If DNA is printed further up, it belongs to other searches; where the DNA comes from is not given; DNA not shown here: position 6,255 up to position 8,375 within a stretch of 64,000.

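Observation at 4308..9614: Synthase-type exopolysaccharide module (TPR/beta-barrel + polytopic GT2) tightly coupled to a T9SS-secreted CotH-kinase/P-domain protein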

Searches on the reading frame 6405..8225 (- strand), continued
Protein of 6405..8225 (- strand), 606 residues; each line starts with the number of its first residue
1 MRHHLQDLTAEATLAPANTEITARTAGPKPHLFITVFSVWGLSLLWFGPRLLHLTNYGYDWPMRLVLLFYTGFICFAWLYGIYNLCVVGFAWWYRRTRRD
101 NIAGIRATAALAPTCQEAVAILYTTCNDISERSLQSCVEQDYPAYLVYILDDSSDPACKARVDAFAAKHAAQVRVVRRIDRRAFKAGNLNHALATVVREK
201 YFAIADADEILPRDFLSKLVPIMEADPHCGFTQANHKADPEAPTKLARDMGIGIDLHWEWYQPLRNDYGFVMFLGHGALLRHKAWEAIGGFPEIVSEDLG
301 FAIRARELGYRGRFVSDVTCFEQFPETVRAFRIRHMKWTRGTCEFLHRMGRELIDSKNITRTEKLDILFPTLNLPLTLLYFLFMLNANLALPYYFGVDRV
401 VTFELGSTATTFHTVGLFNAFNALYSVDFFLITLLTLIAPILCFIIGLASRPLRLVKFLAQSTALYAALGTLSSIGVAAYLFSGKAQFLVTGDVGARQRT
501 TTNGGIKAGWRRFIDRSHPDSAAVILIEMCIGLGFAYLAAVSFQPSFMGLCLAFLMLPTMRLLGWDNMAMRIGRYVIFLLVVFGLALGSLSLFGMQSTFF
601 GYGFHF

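Call 20: search_solved_structures(query=window:6405-8225:-, max_evalue=0.01, show_alignments=2)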
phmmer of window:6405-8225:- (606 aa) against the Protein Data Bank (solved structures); distinct sequences matched with E-value up to 0.01: 3.
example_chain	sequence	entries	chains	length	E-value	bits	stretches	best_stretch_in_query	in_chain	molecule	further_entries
5ej1_A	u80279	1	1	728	8.8e-10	41.1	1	182-368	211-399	Putative cellulose synthase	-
4p00_A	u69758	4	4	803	1.1e-09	40.8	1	182-368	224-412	Cellulose Synthase A subunit | Cellulose Synthase subunit A | Putative cellulose synthase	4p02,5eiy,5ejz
4hg6_A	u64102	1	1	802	1.1e-09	40.8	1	182-368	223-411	Cellulose Synthase Subunit A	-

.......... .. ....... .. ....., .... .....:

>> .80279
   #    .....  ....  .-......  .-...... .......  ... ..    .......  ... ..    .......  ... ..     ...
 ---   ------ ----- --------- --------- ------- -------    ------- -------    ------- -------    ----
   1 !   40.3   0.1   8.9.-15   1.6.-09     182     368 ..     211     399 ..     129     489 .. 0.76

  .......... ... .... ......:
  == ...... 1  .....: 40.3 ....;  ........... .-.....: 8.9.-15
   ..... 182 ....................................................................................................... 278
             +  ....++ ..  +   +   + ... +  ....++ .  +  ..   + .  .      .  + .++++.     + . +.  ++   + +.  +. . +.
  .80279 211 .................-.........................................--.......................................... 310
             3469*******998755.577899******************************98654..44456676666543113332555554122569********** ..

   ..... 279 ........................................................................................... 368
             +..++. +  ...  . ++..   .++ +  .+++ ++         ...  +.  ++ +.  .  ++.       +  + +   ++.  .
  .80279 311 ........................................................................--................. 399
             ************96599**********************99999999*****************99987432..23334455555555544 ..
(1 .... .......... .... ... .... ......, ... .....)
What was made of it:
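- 7260..7871 (-): GT-A catalytic domain (residues ~119-322). It holds DD151-152, DAD206-208 and SED296-298. RHMKW334-338 lies just downstream of these coordinates, on the interface helix. Alignment to BcsA (call 20).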

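Call 58: predict_structure(alignment_id=A4)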
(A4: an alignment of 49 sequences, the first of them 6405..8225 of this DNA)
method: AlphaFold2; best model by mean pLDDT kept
length: 606 residues; sequences in the alignment: 49
mean_pLDDT: 83.3   pTM: 0.83
mean pLDDT of the five models: 83.3, 83.1, 81.5, 79.8, 79.7
residues with pLDDT >= 90: 248; 70-90: 270; 50-70: 50; < 50: 38
segments of 3 or more residues with pLDDT < 50: 1-24, 489-492, 495-499, 603-606
pLDDT, mean of each block of 10 residues (from residue 1): 36 40 64 95 95 93 94 90 92 79 55 74 89 94 96 91 97 94 88 96 91 93 88 90 89 85 81 74 96 88 92 88 87 82 89 92 88 80 88 89 87 83 84 83 91 93 85 82 65 47 66 71 86 91 87 89 91 94 84 62 44
secondary structure, 60 per line:
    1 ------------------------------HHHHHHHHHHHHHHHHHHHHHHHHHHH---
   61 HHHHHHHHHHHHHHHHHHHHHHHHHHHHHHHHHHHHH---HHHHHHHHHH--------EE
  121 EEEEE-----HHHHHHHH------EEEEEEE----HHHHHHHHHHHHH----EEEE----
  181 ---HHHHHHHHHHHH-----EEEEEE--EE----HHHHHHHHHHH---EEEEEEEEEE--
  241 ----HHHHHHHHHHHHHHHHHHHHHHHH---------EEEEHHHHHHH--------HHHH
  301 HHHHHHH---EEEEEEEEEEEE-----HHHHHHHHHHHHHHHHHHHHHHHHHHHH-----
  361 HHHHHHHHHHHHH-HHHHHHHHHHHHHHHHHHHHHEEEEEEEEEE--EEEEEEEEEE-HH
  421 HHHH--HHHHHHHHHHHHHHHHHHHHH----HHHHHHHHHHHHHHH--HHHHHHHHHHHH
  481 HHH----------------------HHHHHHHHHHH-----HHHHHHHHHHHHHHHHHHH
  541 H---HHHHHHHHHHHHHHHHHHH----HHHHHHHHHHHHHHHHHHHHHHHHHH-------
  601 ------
elements in order: H31-57 H61-97 H101-110 E119-125 H131-138 E145-151 H156-168 E173-176 H184-195 E201-206 H215-225 E229-238 H245-268 E278-281 H282-288 H297-307 E311-322 H328-355 H361-373 H375-395 E396-405 E408-417 H419-424 H427-447 H452-466 H469-483 H506-516 H522-541 H545-563 H568-593
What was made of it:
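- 6405..8225 (-): Gene 2: inner-membrane processive GT2 synthase/translocase (606 aa); 2 N-terminal TM helices, GT-A domain, C-terminal TM bundle. AF2 pLDDT 83, pTM 0.83 (call 58).
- The AF2 model is confident (pLDDT 83, pTM 0.83; call 58).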

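Call 65: fold_search(model_id=the predicted structure, library=pdb)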
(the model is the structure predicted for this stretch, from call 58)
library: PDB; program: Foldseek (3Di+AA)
matches with E <= 10: 819; with E <= 0.001: 193
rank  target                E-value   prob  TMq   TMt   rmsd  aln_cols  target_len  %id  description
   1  9b8v_E                4.6e-16  1.00  0.46  0.34  12.8       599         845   16  AlphaFold2 informed cryo-EM model of the E. coli cellulose synthase BcsAG3B6 complex (released 2025-02-19)
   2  4p00_A                5.3e-15  1.00  0.50  0.42  14.9       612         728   16  Bacterial Cellulose Synthase in complex with cyclic-di-GMP and UDP (released 2014-04-09)
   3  9fnn_A                7.0e-15  1.00  0.49  0.38  17.1       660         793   14  Cryo-EM structure of the c-di-GMP-saturated 'crown'less Bcs macrocomplex for cellulose secretion in E. coli (released 2024-10-16)
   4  4hg6_A                1.3e-13  1.00  0.50  0.41  14.3       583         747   18  Structure of a cellulose synthase - cellulose translocation intermediate (released 2012-12-19)
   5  5ej1_A                1.6e-13  1.00  0.49  0.42  14.6       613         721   16  Pre-translocation state of bacterial cellulose synthase (released 2016-03-30)
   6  9fmv_A                1.9e-13  1.00  0.44  0.35  16.1       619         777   14  Cryo-EM structure of the c-di-GMP-free synthase:pEtN transferase complex (BcsA-Bct-G3) from the E. coli cellulose secr (released 2024-10-16)
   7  9fp0_A                2.5e-13  1.00  0.43  0.35  12.7       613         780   14  Cryo-EM structure of the 'crown'less Bcs macrocomplex for E. coli cellulose secretion in non-saturating c-di-GMP (loca (released 2024-10-16)
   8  9fmz_A                4.7e-13  1.00  0.47  0.36  12.9       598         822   15  Cryo-EM structure of the c-di-GMP-bound synthase:pEtN transferase complex (BcsA-Bct-G3) from the E. coli cellulose sec (released 2024-10-16)
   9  7sp7_A                3.2e-10  1.00  0.49  0.59  11.0       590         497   10  Chlorella virus hyaluronan synthase inhibited by UDP (released 2022-04-06)
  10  6yv7_A                3.8e-10  1.00  0.33  0.55   8.5       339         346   22  Mannosyltransferase PcManGT from Pyrobaculum calidifontis (released 2020-07-22)
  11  8smp_A                8.0e-10  1.00  0.48  0.54  12.2       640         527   11  Xenopus laevis hyaluronan synthase 1, UDP-bound, gating loop inserted state (released 2024-05-01)
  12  6yv7_B                1.1e-09  1.00  0.35  0.57   9.6       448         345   21  Mannosyltransferase PcManGT from Pyrobaculum calidifontis (released 2020-07-22)
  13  7sp8_A                2.4e-09  1.00  0.48  0.57  11.3       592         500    9  Chlorella virus Hyaluronan Synthase bound to UDP-GlcNAc (released 2022-04-06)
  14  8smn_A                6.7e-09  1.00  0.46  0.53  12.0       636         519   11  Xenopus laevis hyaluronan synthase 1, nascent HA polymer bound state (released 2024-05-01)
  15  8snc_A                6.7e-09  1.00  0.43  0.51  12.8       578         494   10  Chlorella virus Hyaluronan Synthase bound to GlcA extended GlcNAc primer (released 2024-05-01)
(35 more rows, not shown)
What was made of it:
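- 6405..8225 (-): Foldseek BcsA E=5e-16, also HAS, Cgs and CesA (call 65).
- On Synthase-dependent exopolysaccharide secretion (generic class): Foldseek top hits are BcsA, HAS, Cgs and CesA over ~600 columns (calls 58, 65).
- Its best structural matches are all membrane-integrated processive synthases: BcsA E=5e-16 with TMq 0.5, hyaluronan synthases, cyclic glucan synthase and plant CesA (call 65). The best structural matches are polymer-translocating synthases (call 65).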

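Call 82: search_protein_families(library=pfam, proteins=[L010:3645-4394:+, L010:751-3648:+, L006:3027-6350:+, L001:6425-6808:+, L008:4314-5087:-, L081:1847-3718:+, L081:99-1844:+], max_evalue=0.001)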
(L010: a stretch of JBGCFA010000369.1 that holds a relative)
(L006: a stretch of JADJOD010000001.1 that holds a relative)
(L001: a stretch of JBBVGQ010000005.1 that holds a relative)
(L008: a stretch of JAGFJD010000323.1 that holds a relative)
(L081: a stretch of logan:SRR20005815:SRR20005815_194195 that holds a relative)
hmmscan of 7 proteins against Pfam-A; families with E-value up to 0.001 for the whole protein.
L010:3645-4394:+ (249 aa): 2 families
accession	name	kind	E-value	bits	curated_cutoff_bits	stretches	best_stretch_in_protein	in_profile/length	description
PF00072.30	Response_reg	-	2.4e-16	60.3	30.2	1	3-111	1-110/111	Response regulator receiver domain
PF04397.21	LytTR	-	1.6e-14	54.3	22.6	1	148-245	3-97/98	LytTr DNA-binding domain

L010:751-3648:+ (965 aa): 4 families
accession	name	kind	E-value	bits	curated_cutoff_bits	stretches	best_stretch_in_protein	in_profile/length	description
PF06580.19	His_kinase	-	4.5e-20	72.1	25.2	1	780-858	2-81/81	Histidine kinase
PF07494.17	Reg_prop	-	5.8e-13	47.8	20.4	0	468-490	2-24/24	Two component regulator propeller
PF07495.19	Y_Y_Y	-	7.2e-09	35.9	26.6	1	675-714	5-45/65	Y_Y_Y domain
PF16819.11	DUF5074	-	0.00016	21.3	27.2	0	267-325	145-202/353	Domain of unknown function (DUF5074)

L006:3027-6350:+ (1107 aa): 6 families
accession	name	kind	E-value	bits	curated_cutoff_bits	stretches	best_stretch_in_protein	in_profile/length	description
PF00580.27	UvrD-helicase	-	2.6e-52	178.6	23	1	20-400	17-265/271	UvrD/REP helicase N-terminal domain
PF13361.12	UvrD_C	-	2.7e-24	86.7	25.6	2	678-841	234-345/350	UvrD-like helicase C-terminal domain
PF13245.12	AAA_19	-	1.1e-16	61.7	25.1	1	19-391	14-134/134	AAA domain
PF13538.12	UvrD_C_2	-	3.2e-10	40.1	27.4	0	737-758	4-25/52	UvrD-like helicase C-terminal domain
PF01443.25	Viral_helicase1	-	1.6e-06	28.5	21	0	336-391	46-102/228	Viral superfamily 1 RNA helicase core domain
PF13604.12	AAA_30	-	5.5e-05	23.4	27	0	18-68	20-67/191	AAA domain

L001:6425-6808:+ (127 aa): 0 families

L008:4314-5087:- (257 aa): 2 families
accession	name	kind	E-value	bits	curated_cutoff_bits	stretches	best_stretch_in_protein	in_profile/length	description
PF12697.13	Abhydrolase_6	-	8.5e-15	56.4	26.3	1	4-249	1-216/217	Alpha/beta hydrolase family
PF00561.26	Abhydrolase_1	-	0.0001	22.5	25.8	0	154-243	181-244/245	alpha/beta hydrolase fold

L081:1847-3718:+ (623 aa): 0 families

L081:99-1844:+ (581 aa): 1 family
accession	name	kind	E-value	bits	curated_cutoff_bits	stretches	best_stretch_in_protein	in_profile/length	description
PF18962.6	Por_Secre_tail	-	2.2e-05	25.1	27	1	518-575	1-67/75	Secretion system C-terminal sorting domain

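Call 83: list_cluster_members(proteins=[P0121, window:6405-8225:-, window:4308-6401:-])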
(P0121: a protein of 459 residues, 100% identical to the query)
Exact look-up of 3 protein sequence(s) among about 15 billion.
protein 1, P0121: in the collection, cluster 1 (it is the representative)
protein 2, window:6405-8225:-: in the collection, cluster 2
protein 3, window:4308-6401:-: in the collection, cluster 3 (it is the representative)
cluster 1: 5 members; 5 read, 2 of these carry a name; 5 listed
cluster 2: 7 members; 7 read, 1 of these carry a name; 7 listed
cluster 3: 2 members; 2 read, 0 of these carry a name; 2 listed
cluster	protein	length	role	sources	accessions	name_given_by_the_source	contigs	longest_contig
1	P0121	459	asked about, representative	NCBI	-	-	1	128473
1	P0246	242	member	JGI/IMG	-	hypothetical protein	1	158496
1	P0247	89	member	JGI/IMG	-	hypothetical protein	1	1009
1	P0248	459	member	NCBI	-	-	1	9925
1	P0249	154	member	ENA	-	-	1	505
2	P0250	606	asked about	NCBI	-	-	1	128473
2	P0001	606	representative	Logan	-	-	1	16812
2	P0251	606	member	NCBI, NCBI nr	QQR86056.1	MAG: glycosyltransferase [Flavobacteriales bacterium]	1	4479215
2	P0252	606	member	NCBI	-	-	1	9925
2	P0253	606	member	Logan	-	-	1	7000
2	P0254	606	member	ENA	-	-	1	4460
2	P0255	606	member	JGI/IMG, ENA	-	-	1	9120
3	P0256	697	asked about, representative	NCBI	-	-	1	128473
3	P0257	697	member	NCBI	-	-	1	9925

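Call 87: search_protein_families(library=pfam, proteins=[L019:4833-10520:+, L071:9751-12810:+, L076:1842-5915:+, L023:7993-11055:+, L030:3822-7028:+, L056:9764-13279:+, L065:1517-4840:+], max_evalue=0.00001)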
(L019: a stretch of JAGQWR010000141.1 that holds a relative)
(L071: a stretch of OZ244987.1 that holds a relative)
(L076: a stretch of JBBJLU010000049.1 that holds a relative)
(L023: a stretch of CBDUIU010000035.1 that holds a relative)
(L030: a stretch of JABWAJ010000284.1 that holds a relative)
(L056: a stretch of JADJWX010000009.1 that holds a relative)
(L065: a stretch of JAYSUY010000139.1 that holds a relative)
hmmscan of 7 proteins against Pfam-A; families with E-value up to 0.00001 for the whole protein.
L019:4833-10520:+ (1895 aa): 3 families
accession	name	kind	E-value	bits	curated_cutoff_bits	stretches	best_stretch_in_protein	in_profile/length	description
PF22494.2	choice_anch_I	-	2.8e-276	917.4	32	3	1102-1589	2-488/489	Choice-of-anchor I domain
PF13449.12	Phytase-like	-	1.2e-41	143.9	27.6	1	309-697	3-284/284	Esterase-like activity of phytase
PF18962.6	Por_Secre_tail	-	2.6e-12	47.3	27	1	1817-1892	1-74/75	Secretion system C-terminal sorting domain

L071:9751-12810:+ (1019 aa): 5 families
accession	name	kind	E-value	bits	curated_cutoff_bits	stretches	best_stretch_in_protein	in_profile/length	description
PF07995.17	GSDH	-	2.3e-49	168.9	25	1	58-296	4-253/332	Glucose / Sorbosone dehydrogenase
PF07691.17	PA14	-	2.6e-24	86.1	24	1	678-814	3-144/147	PA14 domain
PF18962.6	Por_Secre_tail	-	5.9e-09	36.5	27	1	944-1015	1-74/75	Secretion system C-terminal sorting domain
PF17210.9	SdrD_B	-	2.3e-06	28.2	29.7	1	829-887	6-64/112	SdrD B-like domain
PF07679.22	I-set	-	3.5e-06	27.4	23.7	0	401-478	1-86/90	Immunoglobulin I-set domain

L076:1842-5915:+ (1357 aa): 1 family
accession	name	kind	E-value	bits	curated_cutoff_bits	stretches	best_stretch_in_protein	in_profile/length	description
PF18962.6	Por_Secre_tail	-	4.3e-10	40.2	27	1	1280-1352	1-71/75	Secretion system C-terminal sorting domain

L023:7993-11055:+ (1020 aa): 6 families
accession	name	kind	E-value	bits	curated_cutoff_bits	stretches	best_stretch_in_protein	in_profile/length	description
PF07995.17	GSDH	-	3.5e-55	188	25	1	53-337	3-293/332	Glucose / Sorbosone dehydrogenase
PF07691.17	PA14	-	1.2e-19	71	24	1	674-809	4-145/147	PA14 domain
PF18962.6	Por_Secre_tail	-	4.1e-11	43.5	27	1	941-1015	1-73/75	Secretion system C-terminal sorting domain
PF13927.12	Ig_3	-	1.3e-09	38.8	30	1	395-463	2-78/78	Immunoglobulin domain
PF17210.9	SdrD_B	-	1.1e-08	35.7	29.7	1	824-881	6-63/112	SdrD B-like domain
PF07679.22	I-set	-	1.3e-07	32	23.7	1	396-471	2-85/90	Immunoglobulin I-set domain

L030:3822-7028:+ (1068 aa): 4 families
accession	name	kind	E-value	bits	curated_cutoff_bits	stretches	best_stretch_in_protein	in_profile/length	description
PF02868.21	Peptidase_M4_C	-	1.9e-43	148.6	24.4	1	497-653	1-165/165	Thermolysin metallopeptidase, alpha-helical domain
PF01447.24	Peptidase_M4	-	2.8e-37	128.8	22.4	1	332-494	2-145/145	Thermolysin metallopeptidase, catalytic domain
PF18962.6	Por_Secre_tail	-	4.3e-10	40.2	27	1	993-1061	3-69/75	Secretion system C-terminal sorting domain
PF07504.19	FTP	-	6e-09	36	21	1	152-191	2-42/51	Fungalysin/Thermolysin Propeptide Motif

L056:9764-13279:+ (1171 aa): 5 families
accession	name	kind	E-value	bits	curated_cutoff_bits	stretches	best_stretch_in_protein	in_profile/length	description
PF07995.17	GSDH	-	8.9e-53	180.1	25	1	102-319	3-223/332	Glucose / Sorbosone dehydrogenase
PF07691.17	PA14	-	4.3e-25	88.7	24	1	724-850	7-142/147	PA14 domain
PF17210.9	SdrD_B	-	9.5e-20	71.3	29.7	2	976-1036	5-65/112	SdrD B-like domain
PF13620.12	CarboxypepD_reg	-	1.4e-09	38.6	32.3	0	888-932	14-57/82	Carboxypeptidase regulatory-like domain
PF18962.6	Por_Secre_tail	-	6.8e-07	29.9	27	1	1096-1161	1-66/75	Secretion system C-terminal sorting domain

L065:1517-4840:+ (1107 aa): 7 families
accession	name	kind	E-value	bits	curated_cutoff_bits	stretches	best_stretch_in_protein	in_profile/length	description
PF07995.17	GSDH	-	3.2e-50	171.7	25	1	39-256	3-223/332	Glucose / Sorbosone dehydrogenase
PF07691.17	PA14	-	1.7e-26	93.3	24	1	662-790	8-145/147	PA14 domain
PF17210.9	SdrD_B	-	3.1e-18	66.4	29.7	1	910-973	2-65/112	SdrD B-like domain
PF18962.6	Por_Secre_tail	-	1.7e-08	35.1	27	1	1031-1100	1-70/75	Secretion system C-terminal sorting domain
PF07679.22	I-set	-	5.7e-07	30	23.7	1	377-456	1-88/90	Immunoglobulin I-set domain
PF13620.12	CarboxypepD_reg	-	2.6e-06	28.1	32.3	0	924-969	6-51/82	Carboxypeptidase regulatory-like domain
PF13927.12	Ig_3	-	6.3e-06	27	30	0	377-445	2-78/78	Immunoglobulin domain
